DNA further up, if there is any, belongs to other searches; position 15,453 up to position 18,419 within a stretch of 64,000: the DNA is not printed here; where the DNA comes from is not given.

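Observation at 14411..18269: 888-aa fusion of an unknown N-domain, an MBL hydrolase, two cNMP-binding domains and a hemerythrin, co-oriented with a membrane-anchored SBP-fold protein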

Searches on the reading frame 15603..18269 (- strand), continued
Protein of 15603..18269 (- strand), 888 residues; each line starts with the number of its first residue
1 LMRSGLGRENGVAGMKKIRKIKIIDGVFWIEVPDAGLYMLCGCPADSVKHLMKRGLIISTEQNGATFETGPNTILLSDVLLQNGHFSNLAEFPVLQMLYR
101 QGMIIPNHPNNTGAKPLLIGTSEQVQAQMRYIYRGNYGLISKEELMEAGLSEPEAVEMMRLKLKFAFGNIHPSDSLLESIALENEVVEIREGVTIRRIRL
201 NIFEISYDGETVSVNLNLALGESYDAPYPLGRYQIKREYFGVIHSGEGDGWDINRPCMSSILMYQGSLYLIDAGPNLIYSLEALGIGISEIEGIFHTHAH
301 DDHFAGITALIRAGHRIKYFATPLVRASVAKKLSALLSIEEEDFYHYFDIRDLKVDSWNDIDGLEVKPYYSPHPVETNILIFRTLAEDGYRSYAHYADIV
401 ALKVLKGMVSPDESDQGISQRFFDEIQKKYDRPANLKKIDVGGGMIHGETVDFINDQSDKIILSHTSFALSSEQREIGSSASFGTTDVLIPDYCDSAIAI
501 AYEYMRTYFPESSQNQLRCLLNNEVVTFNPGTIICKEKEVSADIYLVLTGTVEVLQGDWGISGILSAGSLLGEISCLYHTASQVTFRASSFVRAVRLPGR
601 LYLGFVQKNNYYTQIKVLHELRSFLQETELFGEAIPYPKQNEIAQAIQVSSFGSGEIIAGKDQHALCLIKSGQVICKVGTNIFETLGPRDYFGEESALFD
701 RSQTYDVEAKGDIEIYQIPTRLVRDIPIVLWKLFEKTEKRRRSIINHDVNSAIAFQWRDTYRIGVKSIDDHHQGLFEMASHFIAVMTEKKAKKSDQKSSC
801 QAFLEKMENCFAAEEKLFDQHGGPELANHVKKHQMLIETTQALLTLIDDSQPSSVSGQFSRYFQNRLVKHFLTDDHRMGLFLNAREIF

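Call 5: find_homologous_proteins(query=window:15603-18269:-)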
Query window:15603-18269:- (888 aa): 3239 proteins with E <= 0.001 among 8000 candidates; the best 120 are listed.
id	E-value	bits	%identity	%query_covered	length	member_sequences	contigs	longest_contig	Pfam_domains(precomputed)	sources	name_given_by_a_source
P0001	0.0e+0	1999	100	98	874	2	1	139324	PF12706.14,PF01814.29,PF23023.2,PF00027.36,PF00753.34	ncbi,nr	ncbi:MAG: cyclic nucleotide-binding domain-containing protein [Magnetococcales bacterium]|nr:cyclic 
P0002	0.0e+0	1518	74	97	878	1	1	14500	PF12706.14,PF23023.2,PF00027.36,PF00753.34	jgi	jgi:hemerythrin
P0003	0.0e+0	1511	74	98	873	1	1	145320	PF12706.14,PF01814.29,PF23023.2,PF00027.36,PF00753.34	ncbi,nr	ncbi:MAG: cyclic nucleotide-binding domain-containing protein [Magnetococcales bacterium]|nr:cyclic 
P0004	0.0e+0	1468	72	98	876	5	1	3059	PF12706.14,PF01814.29,PF23023.2,PF00027.36,PF00753.34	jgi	jgi:hemerythrin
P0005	0.0e+0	1438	71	98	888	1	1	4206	PF12706.14,PF01814.29,PF23023.2,PF00027.36,PF00753.34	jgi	jgi:hemerythrin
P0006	0.0e+0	1400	70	98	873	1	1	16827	PF12706.14,PF01814.29,PF23023.2,PF00027.36,PF00753.34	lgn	-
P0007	0.0e+0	1080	56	98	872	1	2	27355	PF12706.14,PF01814.29,PF23023.2,PF00027.36,PF00753.34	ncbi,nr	ncbi:MAG: bacteriohemerythrin [Magnetococcales bacterium]|nr:bacteriohemerythrin [Magnetococcales ba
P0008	0.0e+0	1068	54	98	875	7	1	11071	PF12706.14,PF01814.29,PF23023.2,PF00027.36,PF00753.34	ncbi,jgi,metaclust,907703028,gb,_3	metaclust:\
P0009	0.0e+0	1062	53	98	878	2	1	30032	PF12706.14,PF01814.29,PF23023.2,PF00027.36,PF00753.34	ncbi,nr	ncbi:MAG: bacteriohemerythrin [Magnetococcales bacterium]|nr:bacteriohemerythrin [Magnetococcales ba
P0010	0.0e+0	1060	54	98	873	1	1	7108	PF12706.14,PF01814.29,PF23023.2,PF00027.36,PF00753.34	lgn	-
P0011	0.0e+0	1058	64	82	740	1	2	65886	PF12706.14,PF23023.2,PF00027.36,PF00753.34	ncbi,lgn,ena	-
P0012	0.0e+0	1054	53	98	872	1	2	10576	PF12706.14,PF01814.29,PF23023.2,PF00027.36,PF00753.34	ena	-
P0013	0.0e+0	1054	54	98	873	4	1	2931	PF12706.14,PF01814.29,PF23023.2,PF00027.36,PF00753.34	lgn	-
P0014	0.0e+0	1051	53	98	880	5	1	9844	PF12706.14,PF01814.29,PF23023.2,PF00027.36,PF00753.34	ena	-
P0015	0.0e+0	1051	53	98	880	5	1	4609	PF12706.14,PF01814.29,PF23023.2,PF00027.36,PF00753.34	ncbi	-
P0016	0.0e+0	1050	54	98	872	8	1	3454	PF12706.14,PF01814.29,PF23023.2,PF00027.36,PF00753.34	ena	-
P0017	0.0e+0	1048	63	82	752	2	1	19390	PF12706.14,PF23023.2,PF00027.36,PF00753.34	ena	-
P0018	0.0e+0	1046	54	98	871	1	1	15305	PF12706.14,PF01814.29,PF23023.2,PF00027.36,PF00753.34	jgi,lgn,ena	-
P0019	0.0e+0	1045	52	100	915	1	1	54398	PF12706.14,PF01814.29,PF23023.2,PF00027.36,PF00753.34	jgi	jgi:hemerythrin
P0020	0.0e+0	1043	54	98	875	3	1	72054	PF12706.14,PF01814.29,PF23023.2,PF00027.36,PF00753.34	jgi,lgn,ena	-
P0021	0.0e+0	1043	53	98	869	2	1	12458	PF12706.14,PF01814.29,PF23023.2,PF00027.36,PF00753.34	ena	-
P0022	0.0e+0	1042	53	98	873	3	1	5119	PF12706.14,PF01814.29,PF23023.2,PF00027.36,PF00753.34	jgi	-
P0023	0.0e+0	1039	53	99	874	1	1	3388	PF12706.14,PF01814.29,PF23023.2,PF00027.36,PF00753.34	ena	-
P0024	0.0e+0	1034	52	98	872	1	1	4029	PF12706.14,PF01814.29,PF23023.2,PF00027.36,PF00753.34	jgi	-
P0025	0.0e+0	1033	51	99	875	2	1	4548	PF12706.14,PF01814.29,PF23023.2,PF00027.36,PF00753.34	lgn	-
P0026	0.0e+0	1032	52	98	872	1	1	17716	PF12706.14,PF01814.29,PF23023.2,PF00027.36,PF00753.34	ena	-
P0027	0.0e+0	1028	52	98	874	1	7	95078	PF12706.14,PF01814.29,PF23023.2,PF00027.36,PF00753.34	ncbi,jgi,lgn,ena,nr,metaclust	ncbi:MAG: cyclic nucleotide-binding protein [Rhodospirillales bacterium RIFCSPLOWO2_12_FULL_58_28]|n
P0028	0.0e+0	1026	52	99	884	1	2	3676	PF12706.14,PF01814.29,PF23023.2,PF00027.36,PF00753.34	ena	-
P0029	0.0e+0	1026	53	98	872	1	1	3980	PF12706.14,PF23023.2,PF00027.36,PF00753.34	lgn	-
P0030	0.0e+0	1025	52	98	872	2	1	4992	PF12706.14,PF01814.29,PF23023.2,PF00027.36,PF00753.34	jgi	jgi:hemerythrin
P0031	0.0e+0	1019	51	98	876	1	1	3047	PF12706.14,PF01814.29,PF23023.2,PF00027.36,PF00753.34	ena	-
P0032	0.0e+0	1017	52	98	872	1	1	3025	PF12706.14,PF01814.29,PF23023.2,PF00027.36,PF00753.34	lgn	-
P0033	0.0e+0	1016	55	93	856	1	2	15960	PF12706.14,PF23023.2,PF00027.36,PF00753.34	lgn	-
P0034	0.0e+0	1015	51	98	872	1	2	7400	PF12706.14,PF01814.29,PF23023.2,PF00027.36,PF00753.34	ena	-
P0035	0.0e+0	1015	51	98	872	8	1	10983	PF12706.14,PF01814.29,PF23023.2,PF00027.36,PF00753.34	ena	-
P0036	0.0e+0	1015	51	98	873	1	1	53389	PF12706.14,PF01814.29,PF23023.2,PF00027.36,PF00753.34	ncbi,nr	ncbi:MAG: bacteriohemerythrin [Magnetococcales bacterium]|nr:bacteriohemerythrin [Magnetococcales ba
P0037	0.0e+0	1015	52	98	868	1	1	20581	PF12706.14,PF01814.29,PF23023.2,PF00027.36,PF00753.34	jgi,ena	-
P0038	0.0e+0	1015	52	98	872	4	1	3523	PF12706.14,PF01814.29,PF23023.2,PF00027.36,PF00753.34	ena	-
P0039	0.0e+0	1014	60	83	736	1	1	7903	PF12706.14,PF23023.2,PF00027.36,PF00753.34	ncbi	ncbi:MAG: cyclic nucleotide-binding domain-containing protein [Magnetococcus sp. YQC-5]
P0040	0.0e+0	1012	52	98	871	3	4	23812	PF12706.14,PF01814.29,PF23023.2,PF00027.36,PF00753.34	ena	-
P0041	0.0e+0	1012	51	98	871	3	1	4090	PF12706.14,PF01814.29,PF23023.2,PF00027.36,PF00753.34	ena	-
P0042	0.0e+0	1012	52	98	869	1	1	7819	PF12706.14,PF01814.29,PF23023.2,PF00027.36,PF00753.34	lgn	-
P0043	2.3e-298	1010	51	98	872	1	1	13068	PF12706.14,PF01814.29,PF23023.2,PF00027.36,PF00753.34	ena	-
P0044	3.5e-298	1010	52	98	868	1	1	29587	PF12706.14,PF01814.29,PF23023.2,PF00027.36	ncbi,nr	ncbi:MAG: bacteriohemerythrin [Candidatus Kuenenia sp.]|nr:bacteriohemerythrin [Candidatus Kuenenia 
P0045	4.7e-298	1009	51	98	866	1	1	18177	PF12706.14,PF01814.29,PF23023.2,PF00027.36,PF00753.34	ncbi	ncbi:MAG: bacteriohemerythrin [Actinomycetota bacterium]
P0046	1.4e-297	1008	50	98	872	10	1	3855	PF12706.14,PF01814.29,PF23023.2,PF00027.36,PF00753.34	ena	-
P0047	2.1e-297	1007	52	98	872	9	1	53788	PF12706.14,PF01814.29,PF23023.2,PF00027.36,PF00753.34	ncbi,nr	ncbi:MAG: bacteriohemerythrin [Candidatus Kuenenia stuttgartiensis]|nr:bacteriohemerythrin [Candidat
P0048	5.7e-297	1006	51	99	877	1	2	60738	PF12706.14,PF01814.29,PF23023.2,PF00027.36,PF00753.34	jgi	jgi:hemerythrin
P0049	5.9e-297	1006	52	98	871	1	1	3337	PF12706.14,PF01814.29,PF23023.2,PF00027.36,PF00753.34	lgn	-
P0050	6.0e-297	1005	51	98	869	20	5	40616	PF12706.14,PF01814.29,PF23023.2,PF00027.36,PF00753.34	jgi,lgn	jgi:hemerythrin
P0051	7.8e-297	1005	51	98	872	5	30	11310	PF12706.14,PF01814.29,PF23023.2,PF00027.36,PF00753.34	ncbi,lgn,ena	-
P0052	8.1e-297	1005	52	98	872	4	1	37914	PF12706.14,PF01814.29,PF23023.2,PF00027.36,PF00753.34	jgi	-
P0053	9.0e-297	1005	53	97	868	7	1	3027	PF12706.14,PF01814.29,PF23023.2,PF00027.36,PF00753.34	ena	-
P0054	2.6e-296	1003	51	98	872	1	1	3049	PF12706.14,PF01814.29,PF23023.2,PF00027.36,PF00753.34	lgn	-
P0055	2.6e-296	1003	52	98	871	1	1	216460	PF12706.14,PF01814.29,PF23023.2,PF00027.36,PF00753.34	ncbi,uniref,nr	ncbi:cyclic nucleotide-binding protein [Paramagnetospirillum marisnigri]|uniref:Cyclic nucleotide-bi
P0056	3.2e-296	1003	52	98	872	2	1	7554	PF12706.14,PF01814.29,PF23023.2,PF00027.36,PF00753.34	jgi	-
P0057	4.6e-296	1003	51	98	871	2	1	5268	PF12706.14,PF01814.29,PF23023.2,PF00027.36,PF00753.34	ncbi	-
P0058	4.8e-296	1003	51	98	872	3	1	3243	PF12706.14,PF01814.29,PF23023.2,PF00027.36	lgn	-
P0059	7.7e-296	1002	51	98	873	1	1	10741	PF12706.14,PF01814.29,PF23023.2,PF00027.36,PF00753.34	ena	-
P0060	1.3e-295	1001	51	98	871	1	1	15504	PF12706.14,PF01814.29,PF23023.2,PF00027.36,PF00753.34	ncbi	-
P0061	1.9e-295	1001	52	98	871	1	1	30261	PF12706.14,PF01814.29,PF23023.2,PF00027.36,PF00753.34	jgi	-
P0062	2.2e-295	1000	51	98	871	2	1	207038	PF12706.14,PF01814.29,PF23023.2,PF00027.36,PF00753.34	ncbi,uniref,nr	ncbi:bacteriohemerythrin [Magnetospirillum sp. SS-4]|uniref:bacteriohemerythrin n=1 Tax=Magnetospiri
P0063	5.0e-295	999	52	98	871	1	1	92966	PF12706.14,PF01814.29,PF23023.2,PF00027.36,PF00753.34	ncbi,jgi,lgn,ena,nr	ncbi:bacteriohemerythrin [bacterium]|nr:bacteriohemerythrin [bacterium]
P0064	5.9e-295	999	51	98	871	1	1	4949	PF12706.14,PF01814.29,PF23023.2,PF00027.36,PF00753.34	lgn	-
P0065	6.0e-295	999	51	98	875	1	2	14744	PF12706.14,PF01814.29,PF23023.2,PF00027.36,PF00753.34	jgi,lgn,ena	jgi:hemerythrin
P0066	6.7e-295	999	52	100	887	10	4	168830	PF12706.14,PF01814.29,PF23023.2,PF00027.36,PF00753.34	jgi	jgi:hemerythrin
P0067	6.8e-295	999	51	98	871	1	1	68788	PF12706.14,PF01814.29,PF23023.2,PF00027.36,PF00753.34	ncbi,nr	ncbi:MAG: bacteriohemerythrin [Magnetococcales bacterium]|nr:bacteriohemerythrin [Magnetococcales ba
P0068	7.0e-295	999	49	98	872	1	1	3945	PF12706.14,PF01814.29,PF23023.2,PF00027.36,PF00753.34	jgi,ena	-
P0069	7.1e-295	999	51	98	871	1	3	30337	PF12706.14,PF01814.29,PF23023.2,PF00027.36,PF00753.34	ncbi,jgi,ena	jgi:hemerythrin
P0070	9.6e-295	998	50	98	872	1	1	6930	PF12706.14,PF01814.29,PF23023.2,PF00027.36,PF00753.34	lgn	-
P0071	1.4e-294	998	49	98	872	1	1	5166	PF12706.14,PF01814.29,PF23023.2,PF00027.36,PF00753.34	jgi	jgi:hemerythrin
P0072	1.7e-294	997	51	98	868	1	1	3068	PF12706.14,PF01814.29,PF23023.2,PF00027.36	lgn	-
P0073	1.7e-294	997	50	98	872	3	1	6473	PF12706.14,PF01814.29,PF23023.2,PF00027.36,PF00753.34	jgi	-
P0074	1.7e-294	997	52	97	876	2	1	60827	PF12706.14,PF01814.29,PF23023.2,PF00027.36,PF00753.34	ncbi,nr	ncbi:MAG: bacteriohemerythrin [Magnetococcales bacterium]|nr:bacteriohemerythrin [Magnetococcales ba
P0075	1.8e-294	997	51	98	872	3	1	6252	PF12706.14,PF01814.29,PF23023.2,PF00027.36,PF00753.34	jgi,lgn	jgi:hemerythrin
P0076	2.3e-294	997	51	98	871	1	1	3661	PF12706.14,PF01814.29,PF23023.2,PF00027.36,PF00753.34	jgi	-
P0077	3.5e-294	996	51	98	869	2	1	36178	PF12706.14,PF01814.29,PF23023.2,PF00027.36,PF00753.34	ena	-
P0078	3.7e-294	996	59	82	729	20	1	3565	PF12706.14,PF23023.2,PF00027.36,PF00753.34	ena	-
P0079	5.0e-294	996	52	98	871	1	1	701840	PF12706.14,PF01814.29,PF23023.2,PF00027.36,PF00753.34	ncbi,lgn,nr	ncbi:MAG: bacteriohemerythrin [Phaeospirillum sp.]|nr:bacteriohemerythrin [Phaeospirillum sp.]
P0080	5.5e-294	996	53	93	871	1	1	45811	PF12706.14,PF01814.29,PF23023.2,PF00027.36,PF00753.34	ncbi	-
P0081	6.4e-294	995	51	98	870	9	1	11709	PF12706.14,PF01814.29,PF23023.2,PF00027.36,PF00753.34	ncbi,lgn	-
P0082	7.6e-294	995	49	98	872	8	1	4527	PF12706.14,PF01814.29,PF23023.2,PF00027.36,PF00753.34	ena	-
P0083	8.2e-294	995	51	98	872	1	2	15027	PF12706.14,PF01814.29,PF23023.2,PF00027.36,PF00753.34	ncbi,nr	ncbi:MAG: bacteriohemerythrin [Candidatus Magnetomorum sp.]|nr:bacteriohemerythrin [Candidatus Magne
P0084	8.7e-294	995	50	98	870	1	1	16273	PF12706.14,PF01814.29,PF23023.2,PF00027.36,PF00753.34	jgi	jgi:hemerythrin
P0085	9.1e-294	995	51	98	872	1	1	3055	PF12706.14,PF01814.29,PF23023.2,PF00027.36,PF00753.34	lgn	-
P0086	1.0e-293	995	50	98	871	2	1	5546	PF12706.14,PF01814.29,PF23023.2,PF00027.36,PF00753.34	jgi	-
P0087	1.2e-293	995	51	98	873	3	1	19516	PF12706.14,PF01814.29,PF23023.2,PF00027.36,PF00753.34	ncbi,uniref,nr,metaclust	ncbi:MAG: hemerythrin [Candidatus Magnetoglobus multicellularis str. Araruama]|uniref:Hemerythrin n=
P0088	1.4e-293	994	51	98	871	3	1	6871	PF12706.14,PF01814.29,PF23023.2,PF00027.36,PF00753.34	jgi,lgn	jgi:hemerythrin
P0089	1.8e-293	994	51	98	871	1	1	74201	PF12706.14,PF01814.29,PF23023.2,PF00027.36,PF00753.34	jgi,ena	-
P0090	2.1e-293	994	50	98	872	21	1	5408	PF12706.14,PF01814.29,PF23023.2,PF00027.36,PF00753.34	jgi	jgi:hemerythrin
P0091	2.7e-293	993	51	98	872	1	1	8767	PF12706.14,PF01814.29,PF23023.2,PF00027.36,PF00753.34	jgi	jgi:hemerythrin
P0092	3.1e-293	993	52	98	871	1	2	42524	PF12706.14,PF01814.29,PF23023.2,PF00027.36,PF00753.34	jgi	-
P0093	4.8e-293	993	51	98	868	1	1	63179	PF12706.14,PF01814.29,PF23023.2,PF00027.36,PF00753.34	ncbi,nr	ncbi:cyclic nucleotide-binding protein [Candidatus Magnetomorum sp. HK-1]|nr:cyclic nucleotide-bindi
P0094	6.3e-293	992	50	98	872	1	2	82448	PF12706.14,PF01814.29,PF23023.2,PF00027.36,PF00753.34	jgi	jgi:hemerythrin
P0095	7.5e-293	992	51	98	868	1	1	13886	PF12706.14,PF01814.29,PF23023.2,PF00027.36,PF00753.34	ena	-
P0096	7.8e-293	992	51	98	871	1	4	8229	PF12706.14,PF01814.29,PF23023.2,PF00027.36,PF00753.34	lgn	-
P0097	8.1e-293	992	51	98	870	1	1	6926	PF12706.14,PF01814.29,PF23023.2,PF00027.36,PF00753.34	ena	-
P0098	1.2e-292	991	51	98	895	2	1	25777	PF12706.14,PF01814.29,PF23023.2,PF00027.36,PF00753.34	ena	-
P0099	1.3e-292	991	51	98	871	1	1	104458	PF12706.14,PF01814.29,PF23023.2,PF00027.36,PF00753.34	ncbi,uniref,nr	ncbi:cyclic nucleotide-binding protein [Paramagnetospirillum kuznetsovii]|uniref:Cyclic nucleotide-b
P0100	1.6e-292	991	49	98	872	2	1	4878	PF12706.14,PF01814.29,PF23023.2,PF00027.36,PF00753.34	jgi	-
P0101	1.9e-292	991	51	98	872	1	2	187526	PF01814.29,PF23023.2,PF00027.36,PF00753.34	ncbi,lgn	-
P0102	1.9e-292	991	50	98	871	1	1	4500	PF12706.14,PF01814.29,PF23023.2,PF00027.36,PF00753.34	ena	-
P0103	2.9e-292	990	51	98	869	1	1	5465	PF01814.29,PF23023.2,PF00027.36,PF00753.34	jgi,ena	-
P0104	3.7e-292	990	51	98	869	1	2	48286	PF12706.14,PF01814.29,PF23023.2,PF00027.36,PF00753.34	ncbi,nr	ncbi:MAG: bacteriohemerythrin [Candidatus Magnetomorum sp.]|nr:bacteriohemerythrin [Candidatus Magne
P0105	4.2e-292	989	51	98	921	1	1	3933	PF12706.14,PF01814.29,PF23023.2,PF00027.36,PF00753.34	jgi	-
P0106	5.7e-292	989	51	98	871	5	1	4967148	PF12706.14,PF01814.29,PF23023.2,PF00027.36,PF00753.34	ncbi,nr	ncbi:bacteriohemerythrin [Paramagnetospirillum magneticum]|nr:bacteriohemerythrin [Paramagnetospiril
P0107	5.7e-292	989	50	98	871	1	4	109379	PF12706.14,PF01814.29,PF23023.2,PF00027.36,PF00753.34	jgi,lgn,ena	jgi:hemerythrin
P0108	7.5e-292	989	50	97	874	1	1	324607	PF12706.14,PF01814.29,PF23023.2,PF00027.36,PF00753.34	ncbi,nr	ncbi:MAG: bacteriohemerythrin [Magnetococcales bacterium]|nr:bacteriohemerythrin [Magnetococcales ba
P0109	8.6e-292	988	59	82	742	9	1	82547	PF12706.14,PF23023.2,PF00027.36,PF00753.34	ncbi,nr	ncbi:cyclic nucleotide-binding domain-containing protein [Desulfococcaceae bacterium HSG9]|nr:cyclic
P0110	1.3e-291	988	52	98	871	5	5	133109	PF12706.14,PF01814.29,PF23023.2,PF00027.36,PF00753.34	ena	-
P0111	1.9e-291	987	59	82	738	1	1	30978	PF12706.14,PF23023.2,PF00027.36,PF00753.34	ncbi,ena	-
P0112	2.2e-291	987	51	98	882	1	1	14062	PF12706.14,PF01814.29,PF23023.2,PF00027.36,PF00753.34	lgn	-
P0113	2.8e-291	987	49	98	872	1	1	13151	PF12706.14,PF01814.29,PF23023.2,PF00027.36,PF00753.34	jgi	jgi:hemerythrin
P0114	3.5e-291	986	49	98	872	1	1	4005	PF12706.14,PF01814.29,PF23023.2,PF00027.36,PF00753.34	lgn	-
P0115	4.0e-291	986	49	98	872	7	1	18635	PF12706.14,PF01814.29,PF23023.2,PF00027.36,PF00753.34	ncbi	-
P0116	6.0e-291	986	51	98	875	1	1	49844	PF12706.14,PF01814.29,PF23023.2,PF00027.36,PF00753.34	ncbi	ncbi:bacteriohemerythrin [Magnetococcales bacterium HHB-1]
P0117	6.3e-291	986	58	84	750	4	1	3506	PF12706.14,PF23023.2,PF00027.36,PF00753.34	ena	-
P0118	7.8e-291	985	51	98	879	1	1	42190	PF12706.14,PF01814.29,PF23023.2,PF00027.36,PF00753.34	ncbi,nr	ncbi:MAG: bacteriohemerythrin [Anaerolineae bacterium]|nr:bacteriohemerythrin [Anaerolineae bacteriu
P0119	9.7e-291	985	51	98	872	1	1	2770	PF12706.14,PF01814.29,PF23023.2,PF00027.36,PF00753.34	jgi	jgi:hemerythrin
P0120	1.1e-290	985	51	98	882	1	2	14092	PF12706.14,PF01814.29,PF23023.2,PF00027.36,PF00753.34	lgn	-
